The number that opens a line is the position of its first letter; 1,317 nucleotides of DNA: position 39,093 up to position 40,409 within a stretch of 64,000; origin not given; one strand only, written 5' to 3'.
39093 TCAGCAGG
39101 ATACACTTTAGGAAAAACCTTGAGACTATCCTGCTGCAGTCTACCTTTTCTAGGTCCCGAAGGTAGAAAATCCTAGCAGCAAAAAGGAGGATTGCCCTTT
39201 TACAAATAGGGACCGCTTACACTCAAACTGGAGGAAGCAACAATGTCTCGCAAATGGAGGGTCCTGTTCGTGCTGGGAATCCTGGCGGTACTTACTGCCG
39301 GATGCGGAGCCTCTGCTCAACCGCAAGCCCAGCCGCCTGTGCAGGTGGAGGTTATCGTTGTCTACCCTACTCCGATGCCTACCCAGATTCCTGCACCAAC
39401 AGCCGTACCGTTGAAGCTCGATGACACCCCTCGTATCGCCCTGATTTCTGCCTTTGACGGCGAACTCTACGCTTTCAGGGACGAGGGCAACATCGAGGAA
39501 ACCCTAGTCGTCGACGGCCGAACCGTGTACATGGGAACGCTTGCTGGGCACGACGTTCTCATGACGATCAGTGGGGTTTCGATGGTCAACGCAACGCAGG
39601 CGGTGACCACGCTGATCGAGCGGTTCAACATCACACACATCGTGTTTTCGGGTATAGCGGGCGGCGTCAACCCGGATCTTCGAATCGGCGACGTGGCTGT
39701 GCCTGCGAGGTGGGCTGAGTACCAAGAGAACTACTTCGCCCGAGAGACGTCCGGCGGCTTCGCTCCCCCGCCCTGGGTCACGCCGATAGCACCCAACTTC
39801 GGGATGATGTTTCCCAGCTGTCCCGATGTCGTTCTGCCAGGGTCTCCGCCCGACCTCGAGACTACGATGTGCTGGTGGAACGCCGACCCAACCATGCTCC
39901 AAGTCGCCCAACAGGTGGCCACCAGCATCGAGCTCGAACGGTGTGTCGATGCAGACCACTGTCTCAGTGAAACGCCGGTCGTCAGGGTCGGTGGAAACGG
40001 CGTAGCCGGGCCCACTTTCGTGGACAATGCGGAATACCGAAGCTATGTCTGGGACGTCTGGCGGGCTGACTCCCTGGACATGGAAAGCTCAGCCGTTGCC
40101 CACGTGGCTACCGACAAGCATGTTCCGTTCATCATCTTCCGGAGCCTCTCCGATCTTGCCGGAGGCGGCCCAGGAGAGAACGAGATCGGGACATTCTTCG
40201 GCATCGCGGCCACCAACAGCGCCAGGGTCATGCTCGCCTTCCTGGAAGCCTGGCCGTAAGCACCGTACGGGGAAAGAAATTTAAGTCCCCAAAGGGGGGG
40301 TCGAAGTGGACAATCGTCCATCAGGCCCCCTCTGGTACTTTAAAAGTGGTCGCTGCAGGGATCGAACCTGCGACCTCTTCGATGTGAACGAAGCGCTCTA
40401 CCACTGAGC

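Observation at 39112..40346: A strongly GC-rich secreted nucleosidase lipoprotein gene abutting the 3' end of tRNA-Val: probable foreign acquisition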

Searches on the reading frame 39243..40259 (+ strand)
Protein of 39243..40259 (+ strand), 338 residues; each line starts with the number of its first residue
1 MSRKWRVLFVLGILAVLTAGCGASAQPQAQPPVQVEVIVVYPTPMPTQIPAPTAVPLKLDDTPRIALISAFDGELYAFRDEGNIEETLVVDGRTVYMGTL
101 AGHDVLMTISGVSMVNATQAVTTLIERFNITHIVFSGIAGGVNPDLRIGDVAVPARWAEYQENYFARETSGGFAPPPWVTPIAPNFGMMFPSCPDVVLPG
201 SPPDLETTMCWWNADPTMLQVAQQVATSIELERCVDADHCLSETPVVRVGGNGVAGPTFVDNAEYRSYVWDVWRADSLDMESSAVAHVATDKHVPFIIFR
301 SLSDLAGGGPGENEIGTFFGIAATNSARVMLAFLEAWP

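Call 6: search_protein_families(library=pfam, proteins=[window:39243-40259:+], max_evalue=0.01)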
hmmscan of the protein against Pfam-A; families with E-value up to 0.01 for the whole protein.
window:39243-40259:+ (338 aa): 2 families
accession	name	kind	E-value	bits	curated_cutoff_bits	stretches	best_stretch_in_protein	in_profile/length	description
PF01048.26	PNP_UDP_1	-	1.9e-36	126.1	25.1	1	64-335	1-233/233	Phosphorylase superfamily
PF06516.17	NUP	-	2.9e-05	23.8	27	1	63-155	2-101/313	Purine nucleoside permease (NUP)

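Call 7: search_protein_families(library=ncbifam, proteins=[window:39243-40259:+], max_evalue=0.01)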
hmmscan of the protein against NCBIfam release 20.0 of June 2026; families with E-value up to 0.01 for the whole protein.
window:39243-40259:+ (338 aa): 13 families
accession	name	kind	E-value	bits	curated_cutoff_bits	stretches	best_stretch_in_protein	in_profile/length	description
NF004079.0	PRK05584.1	equivalog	2.6e-33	115.5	169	2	64-157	2-95/232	5'-methylthioadenosine/adenosylhomocysteine nucleosidase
NF011286.0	PRK14697.1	equivalog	1.5e-21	77.1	260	2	64-154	3-93/233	bifunctional 5'-methylthioadenosine/S-adenosylhomocysteine nucleosidase/phosphatase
NF005213.0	PRK06698.1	equivalog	2.6e-21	75.9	768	2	64-154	3-93/459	bifunctional 5'-methylthioadenosine/S-adenosylhomocysteine nucleosidase/phosphatase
TIGR01704.1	MTA_SAH-Nsdase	equivalog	6.3e-20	71.7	73.8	2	64-154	1-91/229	5'-methylthioadenosine/S-adenosylhomocysteine nucleosidase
TIGR03468.1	HpnG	hypoth_equivalog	3.2e-15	56.3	187.1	2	255-307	107-159/212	hopanoid-associated phosphorylase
TIGR03664.1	fut_nucase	equivalog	1.9e-10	40.8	124.7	1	93-154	25-86/228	futalosine hydrolase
NF005476.0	PRK07077.1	equivalog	3.9e-09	36.1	215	2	101-154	25-78/243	phosphorylase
NF005221.0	PRK06714.1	equivalog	6.6e-09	35.6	218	1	64-154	3-93/236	S-adenosylhomocysteine nucleosidase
NF005522.0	PRK07164.1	equivalog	1e-06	28.4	161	0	104-156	46-97/218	5'-methylthioadenosine/S-adenosylhomocysteine nucleosidase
NF004489.0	PRK05819.1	subfamily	5.5e-05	22.5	230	1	90-153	43-106/236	DeoD-type purine-nucleoside phosphorylase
NF004168.0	PRK05634.1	equivalog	6.1e-05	22.9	129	1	255-307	109-159/185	nucleosidase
NF006087.0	PRK08236.1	equivalog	0.0016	18.1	213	0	95-155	20-82/219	futalosine hydrolase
TIGR01700.1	PNPH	equivalog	0.0097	15.4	293.35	0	110-155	64-108/249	purine nucleoside phosphorylase I, inosine and guanosine-specific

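Call 8: find_homologous_proteins(query=window:39243-40259:+, max_evalue=0.00001)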
Query window:39243-40259:+ (338 aa): 3524 proteins with E <= 0.00001 among 8000 candidates; the best 120 are listed.
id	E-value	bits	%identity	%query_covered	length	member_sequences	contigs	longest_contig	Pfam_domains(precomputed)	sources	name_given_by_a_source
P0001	1.4e-227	772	100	100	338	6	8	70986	PF01048.27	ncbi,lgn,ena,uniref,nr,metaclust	ncbi:hypothetical protein A2V56_00345 [Candidatus Woesebacteria bacterium RBG_19FT_COMBO_42_9]|unire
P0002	2.7e-185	633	80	100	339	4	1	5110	PF01048.27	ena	-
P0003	7.5e-135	467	64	100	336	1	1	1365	PF01048.27,PF06516.18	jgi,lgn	jgi:adenosylhomocysteine nucleosidase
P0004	1.3e-130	453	62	100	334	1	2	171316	PF01048.27,PF06516.18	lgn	-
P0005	7.6e-130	451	67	89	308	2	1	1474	PF01048.27,PF06516.18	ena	-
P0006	1.2e-123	430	65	83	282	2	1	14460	PF01048.27,PF06516.18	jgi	jgi:adenosylhomocysteine nucleosidase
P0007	4.0e-117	409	61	91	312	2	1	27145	PF01048.27,PF06516.18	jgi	jgi:adenosylhomocysteine nucleosidase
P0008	1.2e-116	407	63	83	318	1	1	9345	PF01048.27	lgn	-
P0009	8.8e-116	404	63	83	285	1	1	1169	PF01048.27,PF06516.18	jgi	-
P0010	1.6e-115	404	65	83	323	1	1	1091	PF01048.27,PF06516.18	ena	-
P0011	2.9e-115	403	62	83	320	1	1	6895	PF01048.27,PF06516.18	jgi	jgi:adenosylhomocysteine nucleosidase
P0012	3.0e-115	403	63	85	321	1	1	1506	PF01048.27,PF06516.18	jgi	jgi:adenosylhomocysteine nucleosidase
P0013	3.5e-115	402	62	85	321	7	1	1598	PF01048.27,PF06516.18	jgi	jgi:adenosylhomocysteine nucleosidase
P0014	4.0e-115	402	62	85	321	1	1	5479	PF01048.27,PF06516.18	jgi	jgi:adenosylhomocysteine nucleosidase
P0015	5.8e-115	402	62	83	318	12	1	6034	PF01048.27,PF06516.18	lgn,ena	-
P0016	6.4e-115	402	63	83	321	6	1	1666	PF01048.27,PF06516.18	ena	-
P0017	9.4e-115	401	63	82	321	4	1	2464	PF01048.27,PF06516.18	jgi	-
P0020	1.6e-114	400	63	83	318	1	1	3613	PF01048.27,PF06516.18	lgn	-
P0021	1.7e-114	400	64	83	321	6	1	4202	PF01048.27,PF06516.18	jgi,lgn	jgi:adenosylhomocysteine nucleosidase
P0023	2.1e-114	400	63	83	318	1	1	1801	PF01048.27,PF06516.18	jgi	jgi:adenosylhomocysteine nucleosidase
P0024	4.6e-114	399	63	83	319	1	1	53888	PF01048.27,PF06516.18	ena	-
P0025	8.6e-114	398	63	83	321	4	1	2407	PF01048.27,PF06516.18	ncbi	-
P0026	1.1e-113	398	62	86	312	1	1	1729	PF01048.27,PF06516.18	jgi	jgi:adenosylhomocysteine nucleosidase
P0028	1.7e-113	397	63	83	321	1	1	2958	PF01048.27,PF06516.18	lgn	-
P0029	1.8e-113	397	63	83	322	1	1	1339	PF01048.27,PF06516.18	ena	-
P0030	2.0e-113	397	60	83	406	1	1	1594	PF01048.27,PF06516.18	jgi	jgi:adenosylhomocysteine nucleosidase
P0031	2.2e-113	397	62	83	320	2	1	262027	PF01048.27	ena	-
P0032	1.0e-112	394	63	83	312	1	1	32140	PF01048.27,PF06516.18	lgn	-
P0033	1.2e-112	394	62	82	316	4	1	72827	PF01048.27,PF06516.18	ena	-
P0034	1.2e-112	394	62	83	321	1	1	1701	PF01048.27,PF06516.18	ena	-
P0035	2.4e-112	393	63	83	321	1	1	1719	PF01048.27,PF06516.18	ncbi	-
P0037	2.9e-112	393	60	86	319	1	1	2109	PF01048.27,PF06516.18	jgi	jgi:adenosylhomocysteine nucleosidase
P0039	9.9e-112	391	59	83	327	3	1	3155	PF01048.27,PF06516.18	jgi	jgi:adenosylhomocysteine nucleosidase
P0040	4.2e-111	389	61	86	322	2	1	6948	PF01048.27,PF06516.18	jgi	jgi:adenosylhomocysteine nucleosidase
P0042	4.7e-111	389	59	83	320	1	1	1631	PF01048.27,PF06516.18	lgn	-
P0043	6.9e-111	388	61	85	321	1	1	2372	PF01048.27,PF06516.18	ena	-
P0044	8.0e-111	388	59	84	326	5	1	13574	PF01048.27,PF06516.18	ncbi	-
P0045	1.0e-110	388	61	83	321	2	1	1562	PF01048.27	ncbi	-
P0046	1.8e-110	387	59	83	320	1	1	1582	PF01048.27,PF06516.18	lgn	-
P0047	3.1e-110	386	62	82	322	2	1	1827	PF01048.27,PF06516.18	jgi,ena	-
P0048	5.0e-110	386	59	83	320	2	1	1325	PF01048.27,PF06516.18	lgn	-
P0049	7.4e-110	385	54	100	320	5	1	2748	PF01048.27,PF06516.18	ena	-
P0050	2.5e-109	383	59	83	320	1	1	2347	PF01048.27,PF06516.18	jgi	-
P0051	4.2e-109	383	61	83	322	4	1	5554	PF01048.27,PF06516.18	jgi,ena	-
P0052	7.7e-109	382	61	84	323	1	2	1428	PF01048.27,PF06516.18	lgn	-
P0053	9.6e-109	381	54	99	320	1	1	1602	PF01048.27,PF06516.18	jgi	jgi:adenosylhomocysteine nucleosidase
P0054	1.2e-108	381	60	83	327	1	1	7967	PF01048.27,PF06516.18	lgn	-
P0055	4.0e-108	379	60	83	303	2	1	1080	PF01048.27,PF06516.18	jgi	-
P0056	9.3e-108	378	59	83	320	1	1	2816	PF01048.27,PF06516.18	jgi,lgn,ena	-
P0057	1.2e-107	378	61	83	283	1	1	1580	PF01048.27,PF06516.18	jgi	jgi:adenosylhomocysteine nucleosidase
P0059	1.5e-107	377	60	85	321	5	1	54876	PF01048.27,PF06516.18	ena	-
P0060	3.6e-107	376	60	83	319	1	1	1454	PF01048.27,PF06516.18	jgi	jgi:adenosylhomocysteine nucleosidase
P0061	3.6e-107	376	57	83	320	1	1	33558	PF01048.27,PF06516.18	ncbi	-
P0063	3.5e-106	373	53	100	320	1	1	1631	PF01048.27,PF06516.18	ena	-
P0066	8.8e-105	368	60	83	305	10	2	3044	PF01048.27,PF06516.18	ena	-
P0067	1.3e-104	368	51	99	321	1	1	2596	PF01048.27,PF06516.18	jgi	jgi:adenosylhomocysteine nucleosidase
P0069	3.1e-104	367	60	83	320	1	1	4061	PF01048.27,PF06516.18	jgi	jgi:adenosylhomocysteine nucleosidase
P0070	3.1e-104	366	51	99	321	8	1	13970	PF01048.27,PF06516.18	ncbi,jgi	-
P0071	6.5e-104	365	52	100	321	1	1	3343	PF01048.27,PF06516.18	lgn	-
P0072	2.7e-103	363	59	83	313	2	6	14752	PF01048.27,PF06516.18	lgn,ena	-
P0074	9.2e-103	362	60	83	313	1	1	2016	PF01048.27,PF06516.18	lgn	-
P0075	5.2e-102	359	58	83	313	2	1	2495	PF01048.27,PF06516.18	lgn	-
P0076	1.0e-101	358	58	83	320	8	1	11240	PF01048.27,PF06516.18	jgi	jgi:adenosylhomocysteine nucleosidase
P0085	2.4e-98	347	58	83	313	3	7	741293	PF01048.27,PF06516.18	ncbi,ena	-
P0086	3.1e-98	347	57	83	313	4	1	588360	PF01048.27,PF06516.18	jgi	-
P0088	7.8e-97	342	57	83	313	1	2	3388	PF01048.27,PF06516.18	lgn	-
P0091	1.5e-95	338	54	83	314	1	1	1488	PF01048.27,PF06516.18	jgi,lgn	-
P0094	4.4e-95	336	48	100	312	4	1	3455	PF01048.27,PF06516.18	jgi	-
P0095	6.6e-95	336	54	86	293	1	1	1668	PF01048.27,PF06516.18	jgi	-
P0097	1.0e-94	335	53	89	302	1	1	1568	PF01048.27,PF06516.18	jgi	-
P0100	1.4e-94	335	53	86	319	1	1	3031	PF01048.27,PF06516.18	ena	-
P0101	1.6e-94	335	54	89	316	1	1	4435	PF01048.27,PF06516.18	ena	-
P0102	1.7e-94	334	54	82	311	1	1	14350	PF01048.27,PF06516.18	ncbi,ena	-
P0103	2.0e-94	334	56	84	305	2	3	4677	PF01048.27,PF06516.18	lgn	-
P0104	2.4e-94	334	54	86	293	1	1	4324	PF01048.27,PF06516.18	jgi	-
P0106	3.7e-94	333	61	73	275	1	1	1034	PF01048.27,PF06516.18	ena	-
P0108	7.2e-94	332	48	100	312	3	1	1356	PF01048.27,PF06516.18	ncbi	-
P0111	1.2e-93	332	53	86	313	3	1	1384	PF01048.27,PF06516.18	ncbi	-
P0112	1.3e-93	332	56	83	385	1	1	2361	PF01476.27,PF01048.27,PF06516.18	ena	-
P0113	1.3e-93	332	53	83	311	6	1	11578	PF01048.27,PF06516.18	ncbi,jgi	-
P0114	1.7e-93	331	56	84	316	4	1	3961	PF01048.27,PF06516.18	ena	-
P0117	3.5e-93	330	49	100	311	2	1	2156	PF01048.27,PF06516.18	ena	-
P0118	4.6e-93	330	53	86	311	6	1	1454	PF01048.27,PF06516.18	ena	-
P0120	6.3e-93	329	47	100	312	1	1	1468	PF01048.27,PF06516.18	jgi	jgi:adenosylhomocysteine nucleosidase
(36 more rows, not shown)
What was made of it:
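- Closest known: Pfam PF06516 'purine nucleoside permease. Same: Many close homologs carry precomputed NUP hits (call 8).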

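Call 10: find_encoding_contigs(protein=P0001, flank=4000, max_places=8)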
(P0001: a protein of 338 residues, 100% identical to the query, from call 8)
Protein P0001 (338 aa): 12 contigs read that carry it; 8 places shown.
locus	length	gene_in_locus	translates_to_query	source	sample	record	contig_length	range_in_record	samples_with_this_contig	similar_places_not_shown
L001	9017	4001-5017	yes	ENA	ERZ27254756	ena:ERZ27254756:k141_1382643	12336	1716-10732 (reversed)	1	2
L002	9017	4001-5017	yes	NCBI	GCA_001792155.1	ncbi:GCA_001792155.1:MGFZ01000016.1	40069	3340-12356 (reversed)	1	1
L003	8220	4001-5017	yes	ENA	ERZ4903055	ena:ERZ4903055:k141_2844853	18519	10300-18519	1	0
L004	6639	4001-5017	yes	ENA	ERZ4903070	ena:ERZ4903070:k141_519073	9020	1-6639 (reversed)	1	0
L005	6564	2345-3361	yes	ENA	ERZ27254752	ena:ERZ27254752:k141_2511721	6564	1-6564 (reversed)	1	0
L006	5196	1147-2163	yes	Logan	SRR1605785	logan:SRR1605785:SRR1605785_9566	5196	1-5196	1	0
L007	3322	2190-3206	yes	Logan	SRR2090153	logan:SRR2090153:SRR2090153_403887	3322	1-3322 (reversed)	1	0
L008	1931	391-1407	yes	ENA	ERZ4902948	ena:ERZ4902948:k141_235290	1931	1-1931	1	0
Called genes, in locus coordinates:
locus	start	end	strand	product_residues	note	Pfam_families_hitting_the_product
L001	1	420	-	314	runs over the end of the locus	PF00535:Glycos_transf_2, PF10111:Glyco_tranf_2_2, PF13641:Glyco_tranf_2_3, PF13506:Glyco_transf_21 (weak), PF13632:Glyco_trans_2_3 (weak)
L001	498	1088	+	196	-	-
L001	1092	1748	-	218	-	PF01794:Ferric_reduct (weak)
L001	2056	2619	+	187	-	PF00156:Pribosyltran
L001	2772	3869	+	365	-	-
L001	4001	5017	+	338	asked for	PF01048:PNP_UDP_1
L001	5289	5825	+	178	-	PF10502:Peptidase_S26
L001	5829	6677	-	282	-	PF02195:ParB_N, PF17762:HTH_ParB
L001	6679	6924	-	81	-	PF01016:Ribosomal_L27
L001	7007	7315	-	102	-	PF00829:Ribosomal_L21p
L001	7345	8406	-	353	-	PF01098:FTSW_RODA_SPOVE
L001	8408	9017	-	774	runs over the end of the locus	?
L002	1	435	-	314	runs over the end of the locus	PF00535:Glycos_transf_2, PF10111:Glyco_tranf_2_2, PF13641:Glyco_tranf_2_3, PF13506:Glyco_transf_21 (weak), PF13632:Glyco_trans_2_3 (weak)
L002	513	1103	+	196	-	-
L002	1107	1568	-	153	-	-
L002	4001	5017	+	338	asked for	PF01048:PNP_UDP_1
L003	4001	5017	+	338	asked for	PF01048:PNP_UDP_1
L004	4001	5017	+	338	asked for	PF01048:PNP_UDP_1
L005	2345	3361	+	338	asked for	PF01048:PNP_UDP_1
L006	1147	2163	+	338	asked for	PF01048:PNP_UDP_1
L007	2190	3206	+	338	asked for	PF01048:PNP_UDP_1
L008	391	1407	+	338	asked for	PF01048:PNP_UDP_1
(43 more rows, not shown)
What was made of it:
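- Identical junctions occur on both sides in ENA (four assemblies), Logan (two runs) and a second NCBI genome (call 10).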

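Call 11: find_encoding_contigs(protein=P0002, flank=6000, max_places=6)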
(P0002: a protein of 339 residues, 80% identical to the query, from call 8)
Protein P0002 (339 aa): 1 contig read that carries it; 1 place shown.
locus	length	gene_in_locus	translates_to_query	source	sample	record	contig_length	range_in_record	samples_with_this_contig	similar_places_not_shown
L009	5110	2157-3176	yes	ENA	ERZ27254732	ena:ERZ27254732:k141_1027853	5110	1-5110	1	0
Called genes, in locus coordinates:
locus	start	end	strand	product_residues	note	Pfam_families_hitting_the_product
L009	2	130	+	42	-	?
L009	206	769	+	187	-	PF00156:Pribosyltran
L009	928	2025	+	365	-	-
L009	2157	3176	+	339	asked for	PF01048:PNP_UDP_1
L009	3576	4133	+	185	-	PF10502:Peptidase_S26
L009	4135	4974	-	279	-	PF02195:ParB_N, PF08535:KorB (faint), PF17762:HTH_ParB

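Call 12: search_solved_structures(query=window:39243-40259:+, max_evalue=0.001, show_alignments=2)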
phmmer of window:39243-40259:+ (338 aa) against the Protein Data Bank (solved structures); distinct sequences matched with E-value up to 0.001: 41.
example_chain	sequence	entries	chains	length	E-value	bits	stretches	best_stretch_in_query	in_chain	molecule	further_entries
4qez_B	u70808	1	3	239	1.7e-20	76.3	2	64-159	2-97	5'-methylthioadenosine/S-adenosylhomocysteine nucleosidase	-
1jys_A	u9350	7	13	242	1.7e-18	69.7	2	63-159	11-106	MTA/SAH nucleosidase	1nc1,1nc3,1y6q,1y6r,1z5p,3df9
4g89_A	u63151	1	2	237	2.3e-18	69.3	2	63-159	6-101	5'-methylthioadenosine/S-adenosylhomocysteine nucleosidase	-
3o4v_A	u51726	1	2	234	2.4e-18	69.2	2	64-159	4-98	MTA/SAH nucleosidase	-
4wkc_A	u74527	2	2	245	4.2e-18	68.4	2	64-159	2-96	5'-methylthioadenosine/S-adenosylhomocysteine nucleosidase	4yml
1z5n_A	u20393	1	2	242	4.5e-18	68.3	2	63-159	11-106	MTA/SAH nucleosidase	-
1z5o_A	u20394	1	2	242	8.4e-18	67.4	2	63-159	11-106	MTA/SAH nucleosidase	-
6if8_A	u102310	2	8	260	2.3e-17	66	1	63-158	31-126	5'-methylthioadenosine/S-adenosylhomocysteine nucleosidase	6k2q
4f1w_A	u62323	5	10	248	9.3e-17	64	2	64-155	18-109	5'-methylthioadenosine/S-adenosylhomocysteine nucleosidase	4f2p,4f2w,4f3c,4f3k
4l0m_A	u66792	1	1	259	3.7e-16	62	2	89-161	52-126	putative 5'-methylthioadenosine/S-adenosylhomocysteine nucleosidase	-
4jwt_A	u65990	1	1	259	3.9e-16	61.9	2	64-175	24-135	Methylthioadenosine nucleosidase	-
5ue1_A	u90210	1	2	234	6.1e-16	61.3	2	63-156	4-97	5'-methylthioadenosine/S-adenosylhomocysteine nucleosidase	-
5dk6_A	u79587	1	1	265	8.6e-16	60.8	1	66-156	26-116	5'-methylthioadenosine/S-adenosylhomocysteine nucleosidase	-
6aym_A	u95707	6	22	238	8.6e-16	60.8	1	91-175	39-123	5'-methylthioadenosine/S-adenosylhomocysteine nucleosidase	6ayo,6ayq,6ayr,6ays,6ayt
4gmh_A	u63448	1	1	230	1.6e-14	56.7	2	66-154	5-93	5'-methylthioadenosine/S-adenosylhomocysteine nucleosidase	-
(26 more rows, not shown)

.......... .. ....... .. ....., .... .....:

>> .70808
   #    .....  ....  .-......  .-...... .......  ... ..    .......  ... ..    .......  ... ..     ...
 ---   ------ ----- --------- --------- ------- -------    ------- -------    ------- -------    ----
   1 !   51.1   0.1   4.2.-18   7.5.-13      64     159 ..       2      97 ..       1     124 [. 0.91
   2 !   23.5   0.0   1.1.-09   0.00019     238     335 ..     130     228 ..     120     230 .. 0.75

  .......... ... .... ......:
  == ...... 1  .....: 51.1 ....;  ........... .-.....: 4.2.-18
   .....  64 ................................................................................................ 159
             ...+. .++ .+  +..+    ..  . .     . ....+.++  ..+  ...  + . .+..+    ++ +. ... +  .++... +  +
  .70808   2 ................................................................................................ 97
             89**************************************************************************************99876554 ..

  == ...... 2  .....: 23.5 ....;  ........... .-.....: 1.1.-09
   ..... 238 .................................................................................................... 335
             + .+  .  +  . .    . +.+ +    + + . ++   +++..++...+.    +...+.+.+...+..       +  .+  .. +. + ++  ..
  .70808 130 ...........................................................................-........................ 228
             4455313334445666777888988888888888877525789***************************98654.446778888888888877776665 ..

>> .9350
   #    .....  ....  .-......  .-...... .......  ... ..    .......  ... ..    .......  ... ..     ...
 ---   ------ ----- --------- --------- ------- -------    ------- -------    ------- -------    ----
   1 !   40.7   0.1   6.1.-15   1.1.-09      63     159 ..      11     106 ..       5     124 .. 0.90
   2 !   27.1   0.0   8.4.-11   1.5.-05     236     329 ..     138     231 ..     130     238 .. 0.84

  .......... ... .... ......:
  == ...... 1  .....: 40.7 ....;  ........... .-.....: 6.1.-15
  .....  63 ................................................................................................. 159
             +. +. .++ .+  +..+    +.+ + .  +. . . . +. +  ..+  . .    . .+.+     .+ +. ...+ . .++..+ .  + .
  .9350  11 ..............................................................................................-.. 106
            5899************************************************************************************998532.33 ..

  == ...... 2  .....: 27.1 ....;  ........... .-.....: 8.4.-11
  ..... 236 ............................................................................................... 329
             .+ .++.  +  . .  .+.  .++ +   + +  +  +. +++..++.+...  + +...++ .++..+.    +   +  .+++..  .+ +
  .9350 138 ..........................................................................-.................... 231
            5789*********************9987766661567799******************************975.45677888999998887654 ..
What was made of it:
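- MTAN equivalog thresholds are missed, the pocket loop is replaced by an insertion, and Ser76 is Ile (calls 7, 12).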
